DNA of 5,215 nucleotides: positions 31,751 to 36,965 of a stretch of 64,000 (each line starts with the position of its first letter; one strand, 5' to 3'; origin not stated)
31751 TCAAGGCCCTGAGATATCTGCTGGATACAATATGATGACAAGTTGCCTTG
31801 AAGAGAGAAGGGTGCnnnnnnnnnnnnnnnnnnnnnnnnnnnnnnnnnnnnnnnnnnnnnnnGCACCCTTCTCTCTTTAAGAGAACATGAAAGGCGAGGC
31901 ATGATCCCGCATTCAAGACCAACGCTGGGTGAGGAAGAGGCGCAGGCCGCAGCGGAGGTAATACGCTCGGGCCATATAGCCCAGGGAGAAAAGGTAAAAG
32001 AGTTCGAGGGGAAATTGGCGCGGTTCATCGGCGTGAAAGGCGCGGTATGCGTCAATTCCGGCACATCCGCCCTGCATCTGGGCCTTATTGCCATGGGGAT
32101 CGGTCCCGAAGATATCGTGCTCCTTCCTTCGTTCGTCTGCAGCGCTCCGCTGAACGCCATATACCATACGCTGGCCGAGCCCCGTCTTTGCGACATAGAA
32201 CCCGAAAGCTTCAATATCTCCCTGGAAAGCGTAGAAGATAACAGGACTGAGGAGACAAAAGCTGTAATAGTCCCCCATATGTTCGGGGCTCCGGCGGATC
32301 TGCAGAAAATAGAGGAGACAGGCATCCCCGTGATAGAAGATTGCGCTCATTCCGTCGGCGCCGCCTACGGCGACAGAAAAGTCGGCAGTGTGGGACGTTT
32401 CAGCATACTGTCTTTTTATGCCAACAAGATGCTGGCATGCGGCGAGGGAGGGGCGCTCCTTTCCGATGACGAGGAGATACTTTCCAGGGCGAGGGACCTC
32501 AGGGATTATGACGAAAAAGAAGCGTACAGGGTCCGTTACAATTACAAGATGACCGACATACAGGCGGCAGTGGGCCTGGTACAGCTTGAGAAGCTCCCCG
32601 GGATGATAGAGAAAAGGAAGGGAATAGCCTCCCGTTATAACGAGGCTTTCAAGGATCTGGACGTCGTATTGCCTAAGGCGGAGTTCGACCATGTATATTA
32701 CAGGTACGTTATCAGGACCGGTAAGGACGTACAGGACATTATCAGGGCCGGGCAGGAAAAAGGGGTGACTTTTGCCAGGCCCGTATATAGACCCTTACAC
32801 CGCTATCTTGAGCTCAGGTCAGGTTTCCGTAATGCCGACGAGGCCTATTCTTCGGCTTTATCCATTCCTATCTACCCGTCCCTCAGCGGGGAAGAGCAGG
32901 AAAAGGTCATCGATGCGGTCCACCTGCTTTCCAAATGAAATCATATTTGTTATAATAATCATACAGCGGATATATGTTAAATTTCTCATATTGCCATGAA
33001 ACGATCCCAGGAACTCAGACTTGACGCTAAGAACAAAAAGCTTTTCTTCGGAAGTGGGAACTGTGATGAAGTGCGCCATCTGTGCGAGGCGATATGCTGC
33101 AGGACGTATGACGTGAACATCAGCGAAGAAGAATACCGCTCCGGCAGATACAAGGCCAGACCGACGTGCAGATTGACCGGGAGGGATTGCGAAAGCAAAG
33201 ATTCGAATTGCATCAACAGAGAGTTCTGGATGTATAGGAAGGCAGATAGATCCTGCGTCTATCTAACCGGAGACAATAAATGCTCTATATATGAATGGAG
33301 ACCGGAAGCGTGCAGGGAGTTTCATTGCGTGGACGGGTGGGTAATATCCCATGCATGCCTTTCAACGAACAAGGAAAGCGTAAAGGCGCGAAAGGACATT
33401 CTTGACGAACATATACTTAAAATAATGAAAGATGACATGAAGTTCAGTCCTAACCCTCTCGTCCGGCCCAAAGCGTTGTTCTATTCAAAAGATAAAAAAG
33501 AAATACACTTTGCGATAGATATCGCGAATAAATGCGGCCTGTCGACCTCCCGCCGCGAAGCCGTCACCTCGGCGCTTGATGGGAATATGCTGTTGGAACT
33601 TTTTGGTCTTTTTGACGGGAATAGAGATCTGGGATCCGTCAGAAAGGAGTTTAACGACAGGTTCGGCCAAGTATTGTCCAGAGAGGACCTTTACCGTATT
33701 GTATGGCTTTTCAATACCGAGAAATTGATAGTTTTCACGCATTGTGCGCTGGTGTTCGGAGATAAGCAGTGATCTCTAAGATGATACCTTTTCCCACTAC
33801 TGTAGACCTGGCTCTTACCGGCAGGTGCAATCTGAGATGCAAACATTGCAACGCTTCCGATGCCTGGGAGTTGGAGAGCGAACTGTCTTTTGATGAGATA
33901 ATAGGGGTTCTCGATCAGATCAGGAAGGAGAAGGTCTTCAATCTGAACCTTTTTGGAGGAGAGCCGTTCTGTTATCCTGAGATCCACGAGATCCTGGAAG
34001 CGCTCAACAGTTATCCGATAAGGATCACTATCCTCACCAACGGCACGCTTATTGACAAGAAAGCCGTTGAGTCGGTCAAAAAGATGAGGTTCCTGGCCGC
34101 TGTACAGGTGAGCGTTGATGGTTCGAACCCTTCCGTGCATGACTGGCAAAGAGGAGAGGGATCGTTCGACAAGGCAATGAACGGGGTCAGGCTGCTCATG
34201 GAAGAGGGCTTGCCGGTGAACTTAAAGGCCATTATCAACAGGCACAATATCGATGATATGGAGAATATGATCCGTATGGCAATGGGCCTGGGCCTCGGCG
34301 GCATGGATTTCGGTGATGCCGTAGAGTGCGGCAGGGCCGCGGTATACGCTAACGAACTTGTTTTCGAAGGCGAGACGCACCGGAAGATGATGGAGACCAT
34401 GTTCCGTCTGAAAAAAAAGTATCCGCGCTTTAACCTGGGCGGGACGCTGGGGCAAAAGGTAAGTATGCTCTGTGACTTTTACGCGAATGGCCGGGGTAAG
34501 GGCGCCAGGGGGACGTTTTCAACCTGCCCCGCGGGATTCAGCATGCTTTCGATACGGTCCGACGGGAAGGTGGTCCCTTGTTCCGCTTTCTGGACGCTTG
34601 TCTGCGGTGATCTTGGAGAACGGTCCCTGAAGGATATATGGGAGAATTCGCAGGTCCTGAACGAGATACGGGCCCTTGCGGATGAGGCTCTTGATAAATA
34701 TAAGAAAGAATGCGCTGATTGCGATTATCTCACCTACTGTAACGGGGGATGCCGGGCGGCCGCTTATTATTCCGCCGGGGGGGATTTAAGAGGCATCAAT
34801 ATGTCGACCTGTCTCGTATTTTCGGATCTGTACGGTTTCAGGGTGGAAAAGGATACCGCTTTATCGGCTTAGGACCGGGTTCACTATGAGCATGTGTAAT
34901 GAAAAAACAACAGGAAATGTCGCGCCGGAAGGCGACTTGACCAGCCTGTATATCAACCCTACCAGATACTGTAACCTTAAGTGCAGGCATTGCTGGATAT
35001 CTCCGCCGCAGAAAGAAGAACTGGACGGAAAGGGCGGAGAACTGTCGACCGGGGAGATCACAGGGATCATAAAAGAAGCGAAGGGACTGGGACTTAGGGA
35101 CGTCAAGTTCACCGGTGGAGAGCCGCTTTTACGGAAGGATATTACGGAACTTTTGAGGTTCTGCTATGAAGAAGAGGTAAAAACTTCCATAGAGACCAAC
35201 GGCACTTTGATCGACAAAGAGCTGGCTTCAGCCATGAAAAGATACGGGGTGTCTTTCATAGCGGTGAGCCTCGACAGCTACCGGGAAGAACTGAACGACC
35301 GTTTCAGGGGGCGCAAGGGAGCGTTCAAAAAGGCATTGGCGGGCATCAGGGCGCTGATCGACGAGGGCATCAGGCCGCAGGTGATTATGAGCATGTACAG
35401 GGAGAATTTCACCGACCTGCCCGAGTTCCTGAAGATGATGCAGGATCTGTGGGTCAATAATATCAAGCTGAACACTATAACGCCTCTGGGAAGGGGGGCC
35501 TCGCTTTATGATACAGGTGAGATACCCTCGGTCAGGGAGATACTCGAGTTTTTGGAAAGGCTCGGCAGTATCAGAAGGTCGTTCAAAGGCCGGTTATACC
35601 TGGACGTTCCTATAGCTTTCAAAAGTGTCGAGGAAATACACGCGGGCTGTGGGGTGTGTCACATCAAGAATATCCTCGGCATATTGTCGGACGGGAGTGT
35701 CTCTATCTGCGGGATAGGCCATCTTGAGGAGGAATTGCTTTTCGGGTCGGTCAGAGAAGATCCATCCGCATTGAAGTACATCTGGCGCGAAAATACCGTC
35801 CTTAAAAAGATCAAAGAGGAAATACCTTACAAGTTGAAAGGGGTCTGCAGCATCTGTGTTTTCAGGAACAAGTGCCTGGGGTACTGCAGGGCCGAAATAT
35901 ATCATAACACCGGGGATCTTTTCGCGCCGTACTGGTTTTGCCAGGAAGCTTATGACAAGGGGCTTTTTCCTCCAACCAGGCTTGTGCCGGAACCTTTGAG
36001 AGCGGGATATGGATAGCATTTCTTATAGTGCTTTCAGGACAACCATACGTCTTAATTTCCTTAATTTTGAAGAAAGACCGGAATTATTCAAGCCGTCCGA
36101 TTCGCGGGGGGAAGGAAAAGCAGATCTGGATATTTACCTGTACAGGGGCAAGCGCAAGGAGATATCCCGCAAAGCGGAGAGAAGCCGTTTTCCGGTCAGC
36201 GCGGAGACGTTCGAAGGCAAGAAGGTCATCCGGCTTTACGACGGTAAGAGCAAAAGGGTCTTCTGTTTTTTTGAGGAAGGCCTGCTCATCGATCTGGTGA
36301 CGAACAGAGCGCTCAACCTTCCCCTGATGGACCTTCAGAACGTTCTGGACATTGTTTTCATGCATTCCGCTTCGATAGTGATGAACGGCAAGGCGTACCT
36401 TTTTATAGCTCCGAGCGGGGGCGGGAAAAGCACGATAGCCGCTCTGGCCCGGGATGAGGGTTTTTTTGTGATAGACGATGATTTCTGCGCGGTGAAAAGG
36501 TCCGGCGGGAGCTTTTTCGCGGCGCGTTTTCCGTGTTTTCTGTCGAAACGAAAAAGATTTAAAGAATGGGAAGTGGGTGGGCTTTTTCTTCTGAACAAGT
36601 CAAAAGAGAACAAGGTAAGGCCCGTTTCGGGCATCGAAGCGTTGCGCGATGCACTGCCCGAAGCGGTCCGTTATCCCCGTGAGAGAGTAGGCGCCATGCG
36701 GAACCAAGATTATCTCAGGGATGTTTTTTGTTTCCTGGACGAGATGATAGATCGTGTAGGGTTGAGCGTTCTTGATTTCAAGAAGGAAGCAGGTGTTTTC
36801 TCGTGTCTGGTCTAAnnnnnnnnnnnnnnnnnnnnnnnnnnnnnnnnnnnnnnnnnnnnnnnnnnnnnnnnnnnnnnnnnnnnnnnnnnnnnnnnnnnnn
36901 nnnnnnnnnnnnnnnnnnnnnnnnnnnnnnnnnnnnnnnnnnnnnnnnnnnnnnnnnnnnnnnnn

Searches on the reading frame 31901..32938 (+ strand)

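Call 4: search_protein_families(library=pfam, proteins=[window:31901-32938:+], max_evalue=0.01)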
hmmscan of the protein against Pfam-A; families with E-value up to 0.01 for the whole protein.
window:31901-32938:+ (345 aa): 1 family
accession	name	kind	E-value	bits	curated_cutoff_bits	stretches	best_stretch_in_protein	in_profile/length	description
PF01041.23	DegT_DnrJ_EryC1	-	4.4e-91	306.2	19.8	1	8-340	2-359/360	DegT/DnrJ/EryC1/StrS aminotransferase family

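Call 5: search_protein_families(library=ncbifam, proteins=[window:31901-32938:+], max_evalue=0.01)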
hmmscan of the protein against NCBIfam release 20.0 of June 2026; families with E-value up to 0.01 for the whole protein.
window:31901-32938:+ (345 aa): 7 families
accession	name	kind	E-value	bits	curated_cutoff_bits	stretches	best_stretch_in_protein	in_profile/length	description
TIGR03588.1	PseC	equivalog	1.8e-69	234.5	423.5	1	1-341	1-377/380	UDP-4-amino-4,6-dideoxy-N-acetyl-beta-L-altrosamine transaminase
TIGR04181.1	NHT_00031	hypoth_equivalog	3.1e-63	213.8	420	1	2-310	1-340/359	LegC family aminotransferase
NF008658.2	PRK11658.1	equivalog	5.3e-60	203.1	631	1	2-342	5-375/379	UDP-4-amino-4-deoxy-L-arabinose aminotransferase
NF008687.0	PRK11706.1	equivalog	4.5e-42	144.1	375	1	1-341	1-371/375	dTDP-4-amino-4,6-dideoxygalactose transaminase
NF011936.0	PRK15407.1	equivalog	8.4e-41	140.1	423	2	2-203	37-250/440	lipopolysaccharide biosynthesis protein RfbH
TIGR04427.1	PLP_DesI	equivalog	8.5e-38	130.5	650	1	28-340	50-379/390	dTDP-4-dehydro-6-deoxyglucose aminotransferase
TIGR02379.1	ECA_wecE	subfamily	4.9e-30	104.5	434.85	1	1-340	1-371/376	dTDP-4-amino-4,6-dideoxy-D-glucose transaminase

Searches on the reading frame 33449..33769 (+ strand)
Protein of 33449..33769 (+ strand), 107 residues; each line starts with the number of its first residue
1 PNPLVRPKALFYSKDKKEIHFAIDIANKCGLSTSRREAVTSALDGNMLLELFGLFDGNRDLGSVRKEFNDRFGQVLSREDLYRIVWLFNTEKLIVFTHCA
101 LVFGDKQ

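Call 61: search_protein_families(library=pfam, proteins=[window:33449-33769:+], max_evalue=10)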
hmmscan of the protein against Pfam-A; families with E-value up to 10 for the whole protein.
seq(107 aa): 1 family
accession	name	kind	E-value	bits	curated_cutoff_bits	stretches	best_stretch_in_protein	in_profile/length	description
PF05973.20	Gp49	-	0.09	13.3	23.9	1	77-99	47-69/90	Phage derived protein Gp49-like (DUF891)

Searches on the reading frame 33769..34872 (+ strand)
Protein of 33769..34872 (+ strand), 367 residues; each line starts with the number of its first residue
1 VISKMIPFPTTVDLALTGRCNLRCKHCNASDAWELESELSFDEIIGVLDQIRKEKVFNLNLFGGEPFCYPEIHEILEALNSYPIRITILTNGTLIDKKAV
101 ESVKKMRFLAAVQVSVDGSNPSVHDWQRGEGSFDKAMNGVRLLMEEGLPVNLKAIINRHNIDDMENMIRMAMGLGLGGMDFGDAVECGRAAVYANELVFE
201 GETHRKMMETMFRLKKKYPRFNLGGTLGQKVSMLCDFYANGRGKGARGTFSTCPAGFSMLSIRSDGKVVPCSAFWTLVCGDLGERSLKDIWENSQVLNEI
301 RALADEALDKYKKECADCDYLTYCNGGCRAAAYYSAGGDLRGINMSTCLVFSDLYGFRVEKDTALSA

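Call 4: search_protein_families(library=pfam, proteins=[window:33769-34872:+], max_evalue=0.01)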
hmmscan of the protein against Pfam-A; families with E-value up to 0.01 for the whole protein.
window:33769-34872:+ (367 aa): 3 families
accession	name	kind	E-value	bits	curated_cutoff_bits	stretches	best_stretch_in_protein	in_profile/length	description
PF04055.27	Radical_SAM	-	4.4e-28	99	29.5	1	16-170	3-165/166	Radical SAM superfamily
PF13186.11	SPASM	-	4.3e-12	46.6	21.5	1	253-319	1-67/67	Iron-sulfur cluster-binding domain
PF13353.11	Fer4_12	-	1.2e-09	39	22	1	19-119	14-116/137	4Fe-4S single cluster domain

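Call 5: search_protein_families(library=ncbifam, proteins=[window:33769-34872:+], max_evalue=0.01)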
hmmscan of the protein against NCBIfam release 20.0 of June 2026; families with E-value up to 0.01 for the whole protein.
window:33769-34872:+ (367 aa): 87 families (the best 25 are shown)
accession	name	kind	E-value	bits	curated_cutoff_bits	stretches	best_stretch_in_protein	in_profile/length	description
TIGR04250.1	SCM_rSAM_ScmE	equivalog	7.4e-65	219.2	400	1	9-337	2-336/358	SynChlorMet cassette radical SAM/SPASM protein ScmE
NF050035.1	rSAM_WgK_link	exception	1.9e-47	162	650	2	6-190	5-190/367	radical SAM/SPASM peptide maturase WgkB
TIGR04545.1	rSAM_ahbD_hemeb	equivalog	1e-41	143.5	500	1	15-339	5-328/339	heme b synthase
TIGR04055.1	rSAM_NirJ2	equivalog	1.5e-40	139.7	500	1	16-339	6-314/326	putative heme d1 biosynthesis radical SAM protein NirJ2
TIGR04051.1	rSAM_NirJ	equivalog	1e-39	136.5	515.45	2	15-212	7-203/354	heme d1 biosynthesis radical SAM protein NirJ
TIGR04054.1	rSAM_NirJ1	equivalog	2.6e-39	135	650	2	14-212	40-237/387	putative heme d1 biosynthesis radical SAM protein NirJ1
NF045574.1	sacti_mat_StsB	exception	9.3e-38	130.2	625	1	11-348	97-414/466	StsB family radical SAM/SPASM domain sactipeptide maturase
TIGR04251.1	SCM_rSAM_ScmF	equivalog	6.7e-37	127.7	400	1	12-336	6-329/353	SynChlorMet cassette radical SAM/SPASM protein ScmF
TIGR04053.2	TIGR04053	equivalog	5.6e-36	124.5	395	2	15-217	13-216/366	TIGR04053 family radical SAM/SPASM domain-containing protein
TIGR03962.1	mycofact_rSAM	equivalog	8.2e-36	123.8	265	1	9-335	11-320/339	mycofactocin radical SAM maturase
TIGR04303.1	GeoRSP_rSAM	equivalog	9.8e-36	123.9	400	1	9-339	4-316/325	GeoRSP system radical SAM/SPASM protein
TIGR02109.1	PQQ_syn_pqqE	equivalog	4.9e-33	114.5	381.35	1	6-337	3-321/358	pyrroloquinoline quinone biosynthesis protein PqqE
TIGR04347.1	pseudo_SAM_Halo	equivalog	1.6e-31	109.9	525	2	15-216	43-243/390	TIGR04347 family pseudo-SAM/SPASM protein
TIGR04546.1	rSAM_ahbC_deAc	equivalog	1.3e-30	106.5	650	2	14-208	43-237/390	12,18-didecarboxysiroheme deacetylase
TIGR03913.1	rad_SAM_trio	equivalog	1.8e-29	102.5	591.75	1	11-332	20-339/477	GDL motif peptide-associated radical SAM/SPASM maturase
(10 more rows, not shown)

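Call 72: search_solved_structures(query=window:33769-34869:+, max_evalue=0.001)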
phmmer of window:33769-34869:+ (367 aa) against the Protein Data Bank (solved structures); distinct sequences matched with E-value up to 0.001: 20.
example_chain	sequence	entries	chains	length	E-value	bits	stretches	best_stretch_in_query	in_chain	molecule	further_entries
6efn_A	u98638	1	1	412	1.8e-20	76.5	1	9-297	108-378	Sporulation killing factor maturation protein SkfB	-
6c8v_A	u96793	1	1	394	6.2e-16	61.5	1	5-339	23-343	Coenzyme PQQ synthesis protein E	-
5v1q_A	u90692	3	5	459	5.2e-13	51.9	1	6-112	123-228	Radical SAM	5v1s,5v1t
7vob_C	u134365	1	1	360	3e-11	46.1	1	16-181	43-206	Cytosylglucuronate decarboxylase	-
7voc_C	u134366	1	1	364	3.1e-11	46.1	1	16-181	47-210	Cytosylglucuronate decarboxylase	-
5wgg_A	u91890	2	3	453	1.3e-07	34.1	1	14-334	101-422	Radical SAM domain protein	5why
8ai3_A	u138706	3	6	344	3.6e-06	29.4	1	10-113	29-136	Putative peptide biosynthesis protein YydG | Radical SAM core domain-containing protein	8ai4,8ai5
8ai6_A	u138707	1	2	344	3.8e-06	29.3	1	10-113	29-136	Putative peptide biosynthesis protein YydG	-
8ai1_A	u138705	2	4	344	4e-06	29.3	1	10-113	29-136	Putative peptide biosynthesis protein YydG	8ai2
4k37_A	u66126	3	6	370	5.7e-06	28.8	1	17-331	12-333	Anaerobic sulfatase-maturating enzyme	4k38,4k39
4k36_A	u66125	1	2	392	8e-06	28.3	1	17-331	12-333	Anaerobic sulfatase-maturating enzyme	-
9dfw_A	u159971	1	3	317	7.5e-05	25.1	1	7-166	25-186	Radical SAM core domain-containing protein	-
9dgw_A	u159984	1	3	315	7.6e-05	25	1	7-166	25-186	Radical SAM core domain-containing protein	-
8vpo_A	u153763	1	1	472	9.1e-05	24.8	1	12-167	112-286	Radical SAM core domain-containing protein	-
6b4c_A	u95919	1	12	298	0.00011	24.5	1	8-166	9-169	Viperin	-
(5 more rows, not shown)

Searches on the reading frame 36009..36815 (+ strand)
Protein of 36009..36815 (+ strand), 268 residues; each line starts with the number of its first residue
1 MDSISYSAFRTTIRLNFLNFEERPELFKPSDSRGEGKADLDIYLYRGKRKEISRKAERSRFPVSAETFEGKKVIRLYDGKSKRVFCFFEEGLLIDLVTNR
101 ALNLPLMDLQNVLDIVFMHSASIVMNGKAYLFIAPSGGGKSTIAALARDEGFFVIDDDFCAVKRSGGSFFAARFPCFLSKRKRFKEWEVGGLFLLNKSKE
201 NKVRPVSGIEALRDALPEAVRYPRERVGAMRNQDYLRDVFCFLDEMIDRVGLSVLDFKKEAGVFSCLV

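Call 4: search_protein_families(library=pfam, proteins=[window:36009-36815:+], max_evalue=0.01)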
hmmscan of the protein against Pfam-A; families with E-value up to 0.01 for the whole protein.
window:36009-36815:+ (268 aa): 0 families

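Call 5: search_protein_families(library=ncbifam, proteins=[window:36009-36815:+], max_evalue=0.01)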
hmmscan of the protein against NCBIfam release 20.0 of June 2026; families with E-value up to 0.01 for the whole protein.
window:36009-36815:+ (268 aa): 2 families
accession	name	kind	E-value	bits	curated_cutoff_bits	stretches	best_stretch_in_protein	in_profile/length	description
TIGR04352.1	HprK_rel_A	equivalog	4.8e-05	22.6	200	1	112-166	93-147/280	HprK-related kinase A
TIGR04249.1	SCM_chp_ScmC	equivalog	0.00032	20.1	125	1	116-206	126-224/292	SynChlorMet cassette protein ScmC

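Call 51: search_solved_structures(query=window:36009-36812:+, max_evalue=10)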
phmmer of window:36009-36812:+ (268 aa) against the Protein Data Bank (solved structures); distinct sequences matched with E-value up to 10: 2.
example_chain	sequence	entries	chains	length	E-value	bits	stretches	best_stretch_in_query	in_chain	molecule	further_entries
4loa_A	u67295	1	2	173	0.15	14.9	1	128-162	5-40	De-novo design amidase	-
6c2u_A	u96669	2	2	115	0.51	13.2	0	126-148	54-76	phosphate-loop protein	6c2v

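Call 61: search_protein_families(library=pfam, proteins=[window:36009-36812:+], max_evalue=10)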
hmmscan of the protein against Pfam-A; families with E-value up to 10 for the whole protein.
window:36009-36812:+ (268 aa): 0 families

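Call 64: search_solved_structures(query=A7, max_evalue=10, show_alignments=2)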
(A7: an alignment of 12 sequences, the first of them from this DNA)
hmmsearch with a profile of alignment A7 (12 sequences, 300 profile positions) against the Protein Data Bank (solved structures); distinct sequences matched with E-value up to 10: 182 (the best 60 are shown).
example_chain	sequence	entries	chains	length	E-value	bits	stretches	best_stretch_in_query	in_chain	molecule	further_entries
6c2u_A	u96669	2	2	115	5.9e-06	29.3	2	161-199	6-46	phosphate-loop protein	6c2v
8jvh_A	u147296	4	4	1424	0.00086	22.2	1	155-178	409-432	Multidrug resistance protein 1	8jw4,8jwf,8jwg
9ws4_A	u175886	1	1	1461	0.00091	22.1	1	155-178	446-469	Multidrug resistance protein 1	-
8jwi_A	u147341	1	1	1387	0.00095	22.1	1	155-178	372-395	Multidrug resistance protein 1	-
1j3b_A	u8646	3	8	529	0.0012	21.7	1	126-175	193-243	ATP-dependent phosphoenolpyruvate carboxykinase | Phosphoenolpyruvate carboxykinase [ATP]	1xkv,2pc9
1ii2_A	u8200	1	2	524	0.0013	21.6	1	127-186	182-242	PHOSPHOENOLPYRUVATE CARBOXYKINASE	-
6fn1_A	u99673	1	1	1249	0.0014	21.5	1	154-177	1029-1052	Human-mouse chimeric ABCB1 (ABCBHM)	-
6fn4_A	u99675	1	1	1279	0.0015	21.5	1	154-177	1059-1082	Apo form of Human-mouse chimeric ABCB1 (ABCB1HM) in complex with Antigen binding fragment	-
4loa_A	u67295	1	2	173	0.0016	21.3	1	159-192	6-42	De-novo design amidase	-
4gp6_A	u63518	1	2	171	0.0061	19.4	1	161-201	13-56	Metallophosphoesterase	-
7zk9_A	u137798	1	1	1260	0.0065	19.3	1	154-177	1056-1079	ATP-dependent translocase ABCB1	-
7zk8_A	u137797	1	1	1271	0.0066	19.3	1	154-177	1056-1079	ATP-dependent translocase ABCB1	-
7zk4_A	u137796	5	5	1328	0.0073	19.2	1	154-177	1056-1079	ATP-dependent translocase ABCB1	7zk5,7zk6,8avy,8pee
7zka_A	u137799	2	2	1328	0.0074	19.1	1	154-177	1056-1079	ATP-dependent translocase ABCB1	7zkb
5kne_A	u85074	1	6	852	0.012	18.5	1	158-191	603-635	Heat shock protein 104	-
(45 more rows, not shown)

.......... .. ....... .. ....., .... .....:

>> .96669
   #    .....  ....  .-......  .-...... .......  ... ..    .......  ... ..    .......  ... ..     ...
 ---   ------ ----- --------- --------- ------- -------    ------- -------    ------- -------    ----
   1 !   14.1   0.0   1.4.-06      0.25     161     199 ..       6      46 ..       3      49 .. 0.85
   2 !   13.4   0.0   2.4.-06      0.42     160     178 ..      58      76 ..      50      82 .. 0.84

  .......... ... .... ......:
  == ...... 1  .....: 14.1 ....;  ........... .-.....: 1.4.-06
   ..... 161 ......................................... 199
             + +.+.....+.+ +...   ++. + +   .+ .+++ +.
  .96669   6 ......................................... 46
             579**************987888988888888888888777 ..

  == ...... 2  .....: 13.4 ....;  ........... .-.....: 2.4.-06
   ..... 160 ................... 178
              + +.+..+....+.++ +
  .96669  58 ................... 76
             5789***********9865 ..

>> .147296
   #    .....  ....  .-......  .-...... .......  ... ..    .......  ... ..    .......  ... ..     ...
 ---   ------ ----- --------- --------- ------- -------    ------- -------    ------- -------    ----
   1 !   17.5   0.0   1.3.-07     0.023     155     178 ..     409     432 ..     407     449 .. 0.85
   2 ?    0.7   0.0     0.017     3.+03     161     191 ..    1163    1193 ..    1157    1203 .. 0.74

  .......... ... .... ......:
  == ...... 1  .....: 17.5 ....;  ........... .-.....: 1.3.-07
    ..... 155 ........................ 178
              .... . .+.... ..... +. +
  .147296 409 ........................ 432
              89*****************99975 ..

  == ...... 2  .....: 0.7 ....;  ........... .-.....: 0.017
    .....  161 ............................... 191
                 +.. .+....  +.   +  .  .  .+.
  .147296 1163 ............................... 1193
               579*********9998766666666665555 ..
